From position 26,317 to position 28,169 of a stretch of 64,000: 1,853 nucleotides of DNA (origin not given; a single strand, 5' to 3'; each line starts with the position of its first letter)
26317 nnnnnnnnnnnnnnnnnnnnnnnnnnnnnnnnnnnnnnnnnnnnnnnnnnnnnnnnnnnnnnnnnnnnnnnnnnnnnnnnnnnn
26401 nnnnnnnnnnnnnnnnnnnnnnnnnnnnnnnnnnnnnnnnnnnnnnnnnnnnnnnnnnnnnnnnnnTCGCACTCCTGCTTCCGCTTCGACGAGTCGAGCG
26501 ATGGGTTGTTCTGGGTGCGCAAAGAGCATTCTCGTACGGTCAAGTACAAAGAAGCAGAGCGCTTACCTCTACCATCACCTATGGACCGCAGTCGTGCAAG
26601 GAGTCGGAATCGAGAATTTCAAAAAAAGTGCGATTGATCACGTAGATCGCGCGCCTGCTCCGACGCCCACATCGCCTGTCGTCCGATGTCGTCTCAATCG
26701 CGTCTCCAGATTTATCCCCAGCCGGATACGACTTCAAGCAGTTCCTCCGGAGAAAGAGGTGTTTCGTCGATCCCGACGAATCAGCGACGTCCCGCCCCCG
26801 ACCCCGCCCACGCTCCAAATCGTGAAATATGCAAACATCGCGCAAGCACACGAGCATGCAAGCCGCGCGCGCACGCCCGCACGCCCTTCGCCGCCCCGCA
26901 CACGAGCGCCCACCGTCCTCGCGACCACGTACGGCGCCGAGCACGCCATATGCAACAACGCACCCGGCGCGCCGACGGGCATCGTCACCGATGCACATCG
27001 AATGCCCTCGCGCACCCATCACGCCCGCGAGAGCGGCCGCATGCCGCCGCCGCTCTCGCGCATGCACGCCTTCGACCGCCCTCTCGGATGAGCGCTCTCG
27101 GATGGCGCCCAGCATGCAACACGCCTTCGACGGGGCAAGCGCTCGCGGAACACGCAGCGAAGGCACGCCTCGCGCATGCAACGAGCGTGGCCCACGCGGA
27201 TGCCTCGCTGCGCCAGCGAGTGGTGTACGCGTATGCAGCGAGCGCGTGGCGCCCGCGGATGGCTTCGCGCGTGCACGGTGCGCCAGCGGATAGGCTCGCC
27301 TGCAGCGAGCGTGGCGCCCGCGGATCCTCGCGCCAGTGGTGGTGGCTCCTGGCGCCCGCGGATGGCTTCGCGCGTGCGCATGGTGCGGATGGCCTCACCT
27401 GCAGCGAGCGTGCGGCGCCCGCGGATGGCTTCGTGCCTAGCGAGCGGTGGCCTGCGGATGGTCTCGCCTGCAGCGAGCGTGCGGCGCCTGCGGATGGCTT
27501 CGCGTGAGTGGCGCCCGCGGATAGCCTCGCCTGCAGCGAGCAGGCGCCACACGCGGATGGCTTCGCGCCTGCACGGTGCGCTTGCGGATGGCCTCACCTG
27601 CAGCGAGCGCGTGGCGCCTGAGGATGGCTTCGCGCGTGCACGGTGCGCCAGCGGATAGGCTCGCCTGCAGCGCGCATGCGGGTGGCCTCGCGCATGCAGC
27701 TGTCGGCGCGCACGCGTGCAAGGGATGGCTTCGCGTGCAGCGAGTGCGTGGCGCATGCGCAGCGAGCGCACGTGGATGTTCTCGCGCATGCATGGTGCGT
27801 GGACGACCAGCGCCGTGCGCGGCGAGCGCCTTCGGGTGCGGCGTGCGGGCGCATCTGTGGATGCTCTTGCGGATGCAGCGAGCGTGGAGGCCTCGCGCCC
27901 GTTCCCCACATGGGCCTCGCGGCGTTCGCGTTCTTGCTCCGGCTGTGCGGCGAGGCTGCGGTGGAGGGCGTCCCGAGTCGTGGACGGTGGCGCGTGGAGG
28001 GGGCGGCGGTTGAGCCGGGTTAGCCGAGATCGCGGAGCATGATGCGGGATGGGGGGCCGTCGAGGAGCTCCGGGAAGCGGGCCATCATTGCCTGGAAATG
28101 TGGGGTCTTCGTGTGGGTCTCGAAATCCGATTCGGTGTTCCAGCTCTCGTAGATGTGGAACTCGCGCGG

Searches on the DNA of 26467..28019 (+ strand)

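Call 58: search_dna_similar(query=window:26467-28019:+, collection=plasmids, mode=near, max_rows=5)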
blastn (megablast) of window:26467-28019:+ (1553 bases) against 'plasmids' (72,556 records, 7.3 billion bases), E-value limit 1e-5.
No match.
